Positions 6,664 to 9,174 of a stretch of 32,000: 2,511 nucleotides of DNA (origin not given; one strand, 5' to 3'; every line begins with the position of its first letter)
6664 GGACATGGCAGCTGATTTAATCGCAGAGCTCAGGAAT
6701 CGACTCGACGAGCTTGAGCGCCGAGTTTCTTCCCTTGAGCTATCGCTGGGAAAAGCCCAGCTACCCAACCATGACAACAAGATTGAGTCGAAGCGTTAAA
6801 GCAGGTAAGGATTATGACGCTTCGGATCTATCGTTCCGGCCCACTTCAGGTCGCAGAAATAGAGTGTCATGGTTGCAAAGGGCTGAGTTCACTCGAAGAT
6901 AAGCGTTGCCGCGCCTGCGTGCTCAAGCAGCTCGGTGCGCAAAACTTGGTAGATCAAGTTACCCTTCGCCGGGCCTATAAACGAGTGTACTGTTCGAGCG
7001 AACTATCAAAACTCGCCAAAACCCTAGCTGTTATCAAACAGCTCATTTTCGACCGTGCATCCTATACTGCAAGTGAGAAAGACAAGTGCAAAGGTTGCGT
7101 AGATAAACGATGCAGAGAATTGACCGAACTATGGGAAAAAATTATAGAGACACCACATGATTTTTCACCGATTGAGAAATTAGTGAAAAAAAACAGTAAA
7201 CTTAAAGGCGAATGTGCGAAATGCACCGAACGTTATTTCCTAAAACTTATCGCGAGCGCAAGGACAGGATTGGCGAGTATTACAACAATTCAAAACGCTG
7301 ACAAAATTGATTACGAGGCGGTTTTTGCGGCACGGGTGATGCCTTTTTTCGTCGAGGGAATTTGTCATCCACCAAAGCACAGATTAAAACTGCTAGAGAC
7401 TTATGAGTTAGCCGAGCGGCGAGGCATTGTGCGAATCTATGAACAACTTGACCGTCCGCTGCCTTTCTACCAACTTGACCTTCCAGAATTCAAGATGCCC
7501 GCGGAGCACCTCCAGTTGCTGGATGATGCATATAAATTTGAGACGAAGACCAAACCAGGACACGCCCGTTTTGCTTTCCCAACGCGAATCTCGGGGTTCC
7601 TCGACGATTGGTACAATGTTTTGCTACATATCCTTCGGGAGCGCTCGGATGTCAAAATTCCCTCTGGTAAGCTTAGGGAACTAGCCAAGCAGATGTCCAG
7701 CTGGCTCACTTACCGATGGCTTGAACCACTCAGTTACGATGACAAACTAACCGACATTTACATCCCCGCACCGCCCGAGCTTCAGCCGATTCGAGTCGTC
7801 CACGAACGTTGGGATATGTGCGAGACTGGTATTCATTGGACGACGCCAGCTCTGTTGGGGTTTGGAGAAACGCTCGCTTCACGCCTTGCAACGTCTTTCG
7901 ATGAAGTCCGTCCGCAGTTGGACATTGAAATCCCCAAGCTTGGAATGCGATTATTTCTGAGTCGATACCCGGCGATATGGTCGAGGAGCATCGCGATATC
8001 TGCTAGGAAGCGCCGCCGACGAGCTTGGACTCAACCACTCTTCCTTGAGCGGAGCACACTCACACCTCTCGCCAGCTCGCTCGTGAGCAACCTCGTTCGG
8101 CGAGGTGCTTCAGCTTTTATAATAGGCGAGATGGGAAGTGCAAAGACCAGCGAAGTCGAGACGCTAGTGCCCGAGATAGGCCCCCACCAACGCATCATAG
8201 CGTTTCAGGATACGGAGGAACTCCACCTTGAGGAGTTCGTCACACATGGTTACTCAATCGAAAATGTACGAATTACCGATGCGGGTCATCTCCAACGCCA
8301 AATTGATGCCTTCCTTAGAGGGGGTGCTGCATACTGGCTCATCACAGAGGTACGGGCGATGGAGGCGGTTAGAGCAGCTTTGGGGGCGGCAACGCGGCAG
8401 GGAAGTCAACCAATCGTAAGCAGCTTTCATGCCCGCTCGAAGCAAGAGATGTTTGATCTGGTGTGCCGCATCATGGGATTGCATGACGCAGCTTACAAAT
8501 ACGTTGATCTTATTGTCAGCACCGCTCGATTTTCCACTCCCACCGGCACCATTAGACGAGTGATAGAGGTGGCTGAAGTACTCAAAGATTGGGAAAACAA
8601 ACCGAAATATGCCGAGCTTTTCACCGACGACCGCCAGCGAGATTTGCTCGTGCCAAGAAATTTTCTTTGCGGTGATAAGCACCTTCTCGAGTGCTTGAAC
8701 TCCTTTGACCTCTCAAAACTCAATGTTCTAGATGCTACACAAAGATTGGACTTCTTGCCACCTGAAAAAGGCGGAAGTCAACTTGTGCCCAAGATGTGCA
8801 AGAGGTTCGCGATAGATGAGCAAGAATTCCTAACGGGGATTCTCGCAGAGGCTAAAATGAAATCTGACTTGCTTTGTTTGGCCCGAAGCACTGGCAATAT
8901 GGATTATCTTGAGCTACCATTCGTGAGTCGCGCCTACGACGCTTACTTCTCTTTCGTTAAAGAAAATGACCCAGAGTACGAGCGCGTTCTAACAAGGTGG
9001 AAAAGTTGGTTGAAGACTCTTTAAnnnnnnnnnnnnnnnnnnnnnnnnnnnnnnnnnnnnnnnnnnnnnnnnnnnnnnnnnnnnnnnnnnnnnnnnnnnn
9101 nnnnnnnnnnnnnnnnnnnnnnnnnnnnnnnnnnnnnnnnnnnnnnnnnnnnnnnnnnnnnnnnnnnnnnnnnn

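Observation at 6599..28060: Dispersed type-IV-filament-like apparatus: one motor/platform pair plus two paralogous modules of N-anchored proteins, interleaved with Moco and DNA-repair genes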

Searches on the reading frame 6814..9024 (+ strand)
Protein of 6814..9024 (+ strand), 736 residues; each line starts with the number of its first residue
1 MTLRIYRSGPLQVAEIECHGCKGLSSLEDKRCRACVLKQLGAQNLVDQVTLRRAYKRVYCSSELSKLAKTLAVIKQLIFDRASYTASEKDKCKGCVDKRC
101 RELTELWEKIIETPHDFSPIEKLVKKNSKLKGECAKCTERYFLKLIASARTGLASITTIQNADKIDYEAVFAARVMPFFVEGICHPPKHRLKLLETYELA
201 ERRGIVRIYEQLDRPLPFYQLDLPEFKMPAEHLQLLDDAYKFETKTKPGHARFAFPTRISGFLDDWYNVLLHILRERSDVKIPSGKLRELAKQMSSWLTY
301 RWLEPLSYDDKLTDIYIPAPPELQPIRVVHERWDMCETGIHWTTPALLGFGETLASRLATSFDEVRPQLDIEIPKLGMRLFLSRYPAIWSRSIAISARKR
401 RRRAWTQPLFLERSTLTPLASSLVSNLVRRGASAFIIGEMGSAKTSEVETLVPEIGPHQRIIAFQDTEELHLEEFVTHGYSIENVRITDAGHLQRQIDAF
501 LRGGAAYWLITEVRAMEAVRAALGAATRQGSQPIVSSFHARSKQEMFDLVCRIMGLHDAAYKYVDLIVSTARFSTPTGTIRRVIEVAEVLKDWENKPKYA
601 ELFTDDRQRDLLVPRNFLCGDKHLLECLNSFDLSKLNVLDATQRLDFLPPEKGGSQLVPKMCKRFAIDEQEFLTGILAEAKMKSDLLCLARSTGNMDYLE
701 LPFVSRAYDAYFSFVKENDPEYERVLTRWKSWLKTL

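Call 5: search_protein_families(library=pfam, proteins=[window:6814-9024:+], max_evalue=1)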
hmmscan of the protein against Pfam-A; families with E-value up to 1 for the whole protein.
window:6814-9024:+ (736 aa): 0 families

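Call 6: search_protein_families(library=ncbifam, proteins=[window:6814-9024:+], max_evalue=1)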
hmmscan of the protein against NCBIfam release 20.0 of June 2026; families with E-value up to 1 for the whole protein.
window:6814-9024:+ (736 aa): 9 families
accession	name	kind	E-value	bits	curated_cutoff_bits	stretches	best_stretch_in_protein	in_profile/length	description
NF058587.1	archaellum_moto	equivalog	3.1e-15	55.9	550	1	298-591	145-435/527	archaellum flagellar ATPase motor FlaI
TIGR03819.1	heli_sec_ATPase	hypoth_equivalog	8.6e-11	41.6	373.15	1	303-542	55-289/340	TadA family conjugal transfer-associated ATPase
TIGR02782.1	TrbB_P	equivalog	1e-07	31.6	304.55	1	353-589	60-293/303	P-type conjugative transfer ATPase TrbB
TIGR02788.1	VirB11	equivalog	1.8e-07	30.5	249.95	1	427-559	140-271/308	P-type DNA transfer ATPase VirB11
NF010469.0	PRK13894.1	subfamily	6.6e-07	29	508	1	357-571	77-285/320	conjugal transfer ATPase TrbB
NF053672.1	bindosome_BasE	exception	2.3e-05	23.3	1000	1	303-578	141-418/512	bindosome assembly system ATPase subunit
NF010407.0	PRK13833.1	subfamily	0.00033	20.2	499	1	353-588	68-302/323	conjugal transfer protein TrbB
NF010425.0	PRK13851.1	equivalog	0.0011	17.9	461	1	400-515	132-247/344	type IV secretion system protein VirB11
NF041000.1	ATPase_ComGA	equivalog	0.0019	17.3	300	1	432-547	129-239/267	competence type IV pilus ATPase ComGA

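Call 13: find_homologous_proteins(query=window:6814-9024:+)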
Query window:6814-9024:+ (736 aa): 121 proteins with E <= 0.001 among 8000 candidates; the best 120 are listed.
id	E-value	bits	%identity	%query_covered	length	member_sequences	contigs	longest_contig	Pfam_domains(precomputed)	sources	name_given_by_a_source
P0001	0.0e+0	1691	100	100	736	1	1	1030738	-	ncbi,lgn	-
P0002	0.0e+0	1523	90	100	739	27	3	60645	-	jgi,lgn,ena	-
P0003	0.0e+0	1383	81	100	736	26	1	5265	-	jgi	-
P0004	0.0e+0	1382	81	100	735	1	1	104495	-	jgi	jgi:type IV secretory pathway ATPase VirB11/archaellum biosynthesis ATPase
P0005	0.0e+0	1320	84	92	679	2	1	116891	-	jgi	jgi:type IV secretory pathway ATPase VirB11/archaellum biosynthesis ATPase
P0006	0.0e+0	1145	65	99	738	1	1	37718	-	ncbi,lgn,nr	ncbi:MAG: ATPase, T2SS/T4P/T4SS family [Candidatus Hodarchaeaceae archaeon]|nr:ATPase, T2SS/T4P/T4SS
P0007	0.0e+0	1145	64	100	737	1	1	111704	-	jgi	jgi:type IV secretory pathway ATPase VirB11/archaellum biosynthesis ATPase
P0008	0.0e+0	1141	64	99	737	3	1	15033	-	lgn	-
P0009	0.0e+0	1137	65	100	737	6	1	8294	-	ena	-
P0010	0.0e+0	1130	65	100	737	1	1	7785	-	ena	-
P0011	0.0e+0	1128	64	100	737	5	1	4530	-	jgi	-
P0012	0.0e+0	1116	64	100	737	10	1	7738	-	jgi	-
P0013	0.0e+0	1111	64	100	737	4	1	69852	-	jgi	jgi:type IV secretory pathway ATPase VirB11/archaellum biosynthesis ATPase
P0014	0.0e+0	1104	64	100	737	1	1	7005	-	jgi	jgi:type IV secretory pathway ATPase VirB11/archaellum biosynthesis ATPase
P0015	0.0e+0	1090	63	99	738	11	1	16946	-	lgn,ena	-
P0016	0.0e+0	1087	63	99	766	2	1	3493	PF00437.27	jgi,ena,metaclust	metaclust:\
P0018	0.0e+0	1083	62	100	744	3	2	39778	PF00437.27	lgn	-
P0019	0.0e+0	1080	62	100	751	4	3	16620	PF00437.27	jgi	-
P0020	0.0e+0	1077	60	100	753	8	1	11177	PF00437.27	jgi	-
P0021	0.0e+0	1077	61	100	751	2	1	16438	PF00437.27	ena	-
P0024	0.0e+0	1069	62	99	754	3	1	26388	PF00437.27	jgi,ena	-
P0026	0.0e+0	1062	61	99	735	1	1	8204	PF00437.27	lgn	-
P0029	0.0e+0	1053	61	100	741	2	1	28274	PF00437.27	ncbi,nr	ncbi:MAG: ATPase, T2SS/T4P/T4SS family [Hadesarchaea archaeon]|nr:ATPase, T2SS/T4P/T4SS family [Hade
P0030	0.0e+0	1051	61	99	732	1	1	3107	PF00437.27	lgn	-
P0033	0.0e+0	1041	61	99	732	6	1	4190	PF00437.27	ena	-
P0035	0.0e+0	1031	60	99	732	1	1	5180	PF00437.27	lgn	-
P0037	0.0e+0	1023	59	100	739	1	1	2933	PF00437.27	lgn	-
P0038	0.0e+0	1022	60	100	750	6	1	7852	PF00437.27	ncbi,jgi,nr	ncbi:MAG: hypothetical protein DRN83_03100 [Hadesarchaea archaeon]|nr:MAG: hypothetical protein DRN8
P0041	0.0e+0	1020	59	100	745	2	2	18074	PF00437.27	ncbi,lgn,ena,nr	ncbi:MAG TPA: hypothetical protein EYP46_03130 [Hadesarchaea archaeon]|nr:hypothetical protein [Hade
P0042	0.0e+0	1017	60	99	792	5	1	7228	PF00437.27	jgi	-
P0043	0.0e+0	1016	59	98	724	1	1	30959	PF00437.27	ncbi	-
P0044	2.5e-298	1010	59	100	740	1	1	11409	PF00437.27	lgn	-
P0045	3.0e-298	1009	59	99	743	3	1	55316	PF00437.27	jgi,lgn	-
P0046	3.2e-298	1009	59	100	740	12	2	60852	PF00437.27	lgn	-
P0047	1.8e-295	1000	59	99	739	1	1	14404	PF00437.27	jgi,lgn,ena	-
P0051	1.1e-293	994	59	100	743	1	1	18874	PF00437.27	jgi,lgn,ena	-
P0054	1.0e-291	988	58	100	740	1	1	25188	PF00437.27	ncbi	ncbi:MAG: ATPase, T2SS/T4P/T4SS family [Candidatus Hadarchaeaceae archaeon]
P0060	2.9e-284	963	62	86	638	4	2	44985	PF00437.27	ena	-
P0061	3.6e-284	963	60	94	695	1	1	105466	PF00437.27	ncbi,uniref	ncbi:MAG: ATPase, T2SS/T4P/T4SS family [Candidatus Hadarchaeum sp.]|uniref:ATPase, T2SS/T4P/T4SS fam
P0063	1.0e-283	961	57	99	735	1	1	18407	PF00437.27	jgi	-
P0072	1.5e-265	901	56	100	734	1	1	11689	PF00437.27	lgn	-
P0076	1.0e-259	882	54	98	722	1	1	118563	PF00437.27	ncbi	ncbi:MAG: ATPase, T2SS/T4P/T4SS family [Candidatus Hadarchaeales archaeon]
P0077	1.6e-258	878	58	90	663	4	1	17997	PF00437.27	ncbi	ncbi:MAG: ATPase, T2SS/T4P/T4SS family [Candidatus Hadarchaeales archaeon]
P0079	2.4e-251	854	54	96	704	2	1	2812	PF00437.27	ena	-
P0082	9.1e-248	842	49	99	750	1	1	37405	PF00437.27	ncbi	-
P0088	9.7e-234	796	47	99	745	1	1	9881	PF00437.27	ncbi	-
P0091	3.0e-228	778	50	99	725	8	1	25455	PF00437.27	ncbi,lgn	ncbi:MAG: ATPase, T2SS/T4P/T4SS family [Candidatus Hadarchaeales archaeon]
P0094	2.4e-222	758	48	99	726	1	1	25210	PF00437.27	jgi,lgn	-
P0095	3.1e-221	755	68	64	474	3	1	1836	PF00437.27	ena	-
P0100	4.7e-209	714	58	68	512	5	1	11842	PF00437.27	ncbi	ncbi:hypothetical protein AKJ55_00340, partial [candidate division MSBL1 archaeon SCGC-AAA382M17]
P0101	1.5e-208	713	49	92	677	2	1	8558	PF00437.27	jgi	-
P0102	8.7e-207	707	67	60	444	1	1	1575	PF00437.27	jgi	jgi:type IV secretory pathway ATPase VirB11/archaellum biosynthesis ATPase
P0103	6.0e-188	645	48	97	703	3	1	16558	PF00437.27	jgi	jgi:type IV secretory pathway ATPase VirB11/archaellum biosynthesis ATPase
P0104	1.6e-187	643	46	99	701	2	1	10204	PF00437.27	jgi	-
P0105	1.2e-185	637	60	61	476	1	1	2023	PF00437.27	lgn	-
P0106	2.1e-185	636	45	99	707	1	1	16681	PF00437.27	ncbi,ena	-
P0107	4.9e-185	635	47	97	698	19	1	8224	PF00437.27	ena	-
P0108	5.8e-184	632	46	99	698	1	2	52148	PF00437.27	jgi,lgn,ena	-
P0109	3.0e-179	616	45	98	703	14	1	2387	PF00437.27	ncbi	ncbi:MAG: hypothetical protein DSO02_05100, partial [Hadesarchaea archaeon]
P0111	8.7e-173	595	44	100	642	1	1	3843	PF00437.27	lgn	-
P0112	8.0e-158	545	42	99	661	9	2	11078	PF00437.27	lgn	-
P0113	4.0e-152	526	41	100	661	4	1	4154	PF00437.27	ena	-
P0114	2.7e-150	520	40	100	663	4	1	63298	PF00437.27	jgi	-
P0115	1.0e-147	512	40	100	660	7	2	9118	PF00437.27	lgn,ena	-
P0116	5.0e-146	506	58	56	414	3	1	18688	PF00437.27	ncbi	ncbi:MAG: ATPase, T2SS/T4P/T4SS family, partial [Candidatus Hadarchaeales archaeon]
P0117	7.1e-145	502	40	99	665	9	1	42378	PF00437.27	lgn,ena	-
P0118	1.5e-144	501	41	99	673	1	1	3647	PF00437.27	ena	-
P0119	6.7e-139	483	39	100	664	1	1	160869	PF00437.27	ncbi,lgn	-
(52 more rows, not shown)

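Call 15: find_related_loci(query=A1, collection=genome_contigs, flank=10000)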
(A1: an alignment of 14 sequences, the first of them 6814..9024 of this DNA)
Query A1 (736 aa) in genome_contigs; peptide patterns used: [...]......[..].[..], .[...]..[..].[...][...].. (x = any residue, [..] = any of these).
108 stretches matched a pattern; 49 encode a relative of the query (tblastn E <= 1e-3); 49 distinct loci.
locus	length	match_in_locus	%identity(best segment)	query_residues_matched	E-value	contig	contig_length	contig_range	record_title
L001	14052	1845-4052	90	1-736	0e+0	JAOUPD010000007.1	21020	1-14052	MAG: Hadesarchaea archaeon isolate 8_1_Oct_SF_Bin37 8_1_Oct_SF_Bin37_scaffold_1094_c1, whole genome shotgun sequence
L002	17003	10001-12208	88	1-736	0e+0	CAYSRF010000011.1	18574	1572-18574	MAG TPA_asm: Candidatus Hadarchaeota archaeon isolate SRP239594_co1_80 genome assembly, contig: NODE_1188_length_18574_c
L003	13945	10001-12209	89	1-736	0e+0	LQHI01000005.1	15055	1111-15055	MAG: Hadesarchaea archaeon DG-33 contig16936, whole genome shotgun sequence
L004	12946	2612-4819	85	1-736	0e+0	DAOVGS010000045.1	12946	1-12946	MAG TPA_asm: Hadesarchaea archaeon isolate CSMAG_1141 CSMAG_1141_k141_4770829_length_12946_cov_7.9759, whole genome shot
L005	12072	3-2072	84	46-735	0e+0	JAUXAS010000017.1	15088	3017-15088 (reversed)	MAG: Hadesarchaea archaeon isolate CSMAG_2768 CSMAG_2768_k141_112915_length_15088_cov_16.0000, whole genome shotgun sequ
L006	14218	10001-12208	90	1-736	0e+0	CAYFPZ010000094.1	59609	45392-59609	MAG TPA_asm: Candidatus Hadarchaeota archaeon isolate ERP108616_co1_256 genome assembly, contig: k119_1149318, whole gen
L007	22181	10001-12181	63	8-735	0e+0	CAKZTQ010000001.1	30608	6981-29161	MAG: uncultured archaeon isolate S1_Bin_MAXBIN__091_sub_1 genome assembly, contig: c_000000047317, whole genome shotgun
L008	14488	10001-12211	62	1-735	0e+0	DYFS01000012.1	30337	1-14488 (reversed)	MAG TPA_asm: Candidatus Hadarchaeum sp. isolate BE2011_56_16 Afr_mines_BE2011_497_length_30337_cov_6_603428, whole genom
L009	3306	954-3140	63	7-736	0e+0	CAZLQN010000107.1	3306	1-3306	MAG TPA_asm: Candidatus Hadarchaeota archaeon isolate binchicken_co387_32 genome assembly, contig: NODE_42748_length_330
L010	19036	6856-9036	63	8-735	0e+0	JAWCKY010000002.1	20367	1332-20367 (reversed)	MAG: Candidatus Hadarchaeales archaeon isolate JZ-2_201705_bins_157 JZ-2_201705_bins_157_scaffold_2, whole genome shotgu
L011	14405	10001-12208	61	2-736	0e+0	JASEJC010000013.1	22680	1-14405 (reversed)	MAG: Candidatus Hodarchaeaceae archaeon isolate Yes71-22 NODE_13_length_22680_cov_10.081901, whole genome shotgun sequen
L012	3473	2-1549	87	221-736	0e+0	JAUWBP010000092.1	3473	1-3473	MAG: Hadesarchaea archaeon isolate CSMAG_1323 CSMAG_1323_k141_870211_length_3473_cov_44.7095, whole genome shotgun seque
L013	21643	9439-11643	59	2-736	0e+0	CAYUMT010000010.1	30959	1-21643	MAG TPA_asm: Candidatus Hadarchaeota archaeon isolate SRP323688_co1_140 genome assembly, contig: NODE_2604_length_30959_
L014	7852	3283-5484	60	2-736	0e+0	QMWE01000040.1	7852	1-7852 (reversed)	MAG: Hadesarchaea archaeon isolate B75_G9 B75_Guay9_scaffold_13843, whole genome shotgun sequence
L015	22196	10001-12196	59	2-732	0e+0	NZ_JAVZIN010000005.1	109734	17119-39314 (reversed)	MAG: Candidatus Hadarchaeum sp. isolate DRTY-6_201901_bins_47 DRTY-6_201901_bins_47_scaffold_5, whole genome shotgun seq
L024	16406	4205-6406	52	5-736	0e+0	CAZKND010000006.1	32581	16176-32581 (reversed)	MAG TPA_asm: Candidatus Hadarchaeota archaeon isolate ERP127260_co1_6 genome assembly, contig: NODE_459_length_32581_cov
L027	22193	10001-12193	50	5-734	0e+0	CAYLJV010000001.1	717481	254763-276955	MAG TPA_asm: Candidatus Hadarchaeota archaeon isolate SRP141376_co1_77 genome assembly, contig: NODE_1_length_717481_cov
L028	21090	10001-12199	49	5-735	0e+0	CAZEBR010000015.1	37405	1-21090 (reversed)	MAG TPA_asm: Candidatus Hadarchaeota archaeon isolate ERP127260_co1_52 genome assembly, contig: NODE_332_length_37405_co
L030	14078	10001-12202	50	3-734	0e+0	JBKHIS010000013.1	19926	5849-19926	MAG: Candidatus Hadarchaeia archaeon isolate D2M19_6 NODE_51_length_19926_cov_4.540889, whole genome shotgun sequence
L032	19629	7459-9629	64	8-736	0e+0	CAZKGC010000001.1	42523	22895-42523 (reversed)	MAG TPA_asm: Candidatus Hadarchaeota archaeon isolate binchicken_co395_48 genome assembly, contig: NODE_82_length_42523_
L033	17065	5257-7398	46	8-736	0e+0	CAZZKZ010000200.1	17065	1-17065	MAG TPA_asm: Candidatus Hadarchaeota archaeon isolate binchicken_co25_43 genome assembly, contig: k141_137794, whole gen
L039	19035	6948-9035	46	3-734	0e+0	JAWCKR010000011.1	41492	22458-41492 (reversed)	MAG: Candidatus Hadarchaeales archaeon isolate JZ-2_201705_bins_146 JZ-2_201705_bins_146_scaffold_11, whole genome shotg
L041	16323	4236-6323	45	3-734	3e-167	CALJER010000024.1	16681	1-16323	MAG: uncultured archaeon isolate S1_Bin_METABAT__384_1 genome assembly, contig: c_000001614080, whole genome shotgun seq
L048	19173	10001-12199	54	5-734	0e+0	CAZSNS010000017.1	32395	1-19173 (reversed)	MAG TPA_asm: Candidatus Hadarchaeota archaeon isolate ERP127260_co1_20 genome assembly, contig: NODE_465_length_32395_co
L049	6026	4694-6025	43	5-482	4e-100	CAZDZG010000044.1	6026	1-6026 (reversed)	MAG TPA_asm: Candidatus Hadarchaeota archaeon isolate SRP104967_co1_43 genome assembly, contig: NODE_4342_length_6026_co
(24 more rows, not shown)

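Call 26: search_solved_structures(query=A1, max_evalue=0.001)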
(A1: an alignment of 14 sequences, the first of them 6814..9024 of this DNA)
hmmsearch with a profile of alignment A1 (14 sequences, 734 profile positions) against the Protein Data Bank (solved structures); distinct sequences matched with E-value up to 0.001: 9.
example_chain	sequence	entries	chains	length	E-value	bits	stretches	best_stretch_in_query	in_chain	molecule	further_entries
4ii7_A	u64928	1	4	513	2e-21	79.2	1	300-612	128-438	FlaI ATPase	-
2oap_1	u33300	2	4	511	9.2e-21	77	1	294-590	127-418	Type II secretion system protein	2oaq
4ihq_A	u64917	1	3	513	2.9e-20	75.4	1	300-612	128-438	FlaI ATPase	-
8rkd_E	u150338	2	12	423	8.8e-16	60.6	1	280-604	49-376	Pilus assembly ATPase CpaF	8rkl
8rjf_A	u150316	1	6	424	8.9e-16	60.5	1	280-604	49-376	Pilus assembly ATPase CpaF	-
9e24_A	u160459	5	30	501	1.5e-15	59.8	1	280-604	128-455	CpaF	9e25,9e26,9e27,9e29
2gza_A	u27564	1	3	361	5.1e-08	34.9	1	302-542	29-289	Type IV secretion system protein VirB11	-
6bge_A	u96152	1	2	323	3.7e-05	25.4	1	344-473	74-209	VirB11-like protein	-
1g6o_A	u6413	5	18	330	3.9e-05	25.4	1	344-473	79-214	CAG-ALPHA | virB11 homolog | Cag-alfa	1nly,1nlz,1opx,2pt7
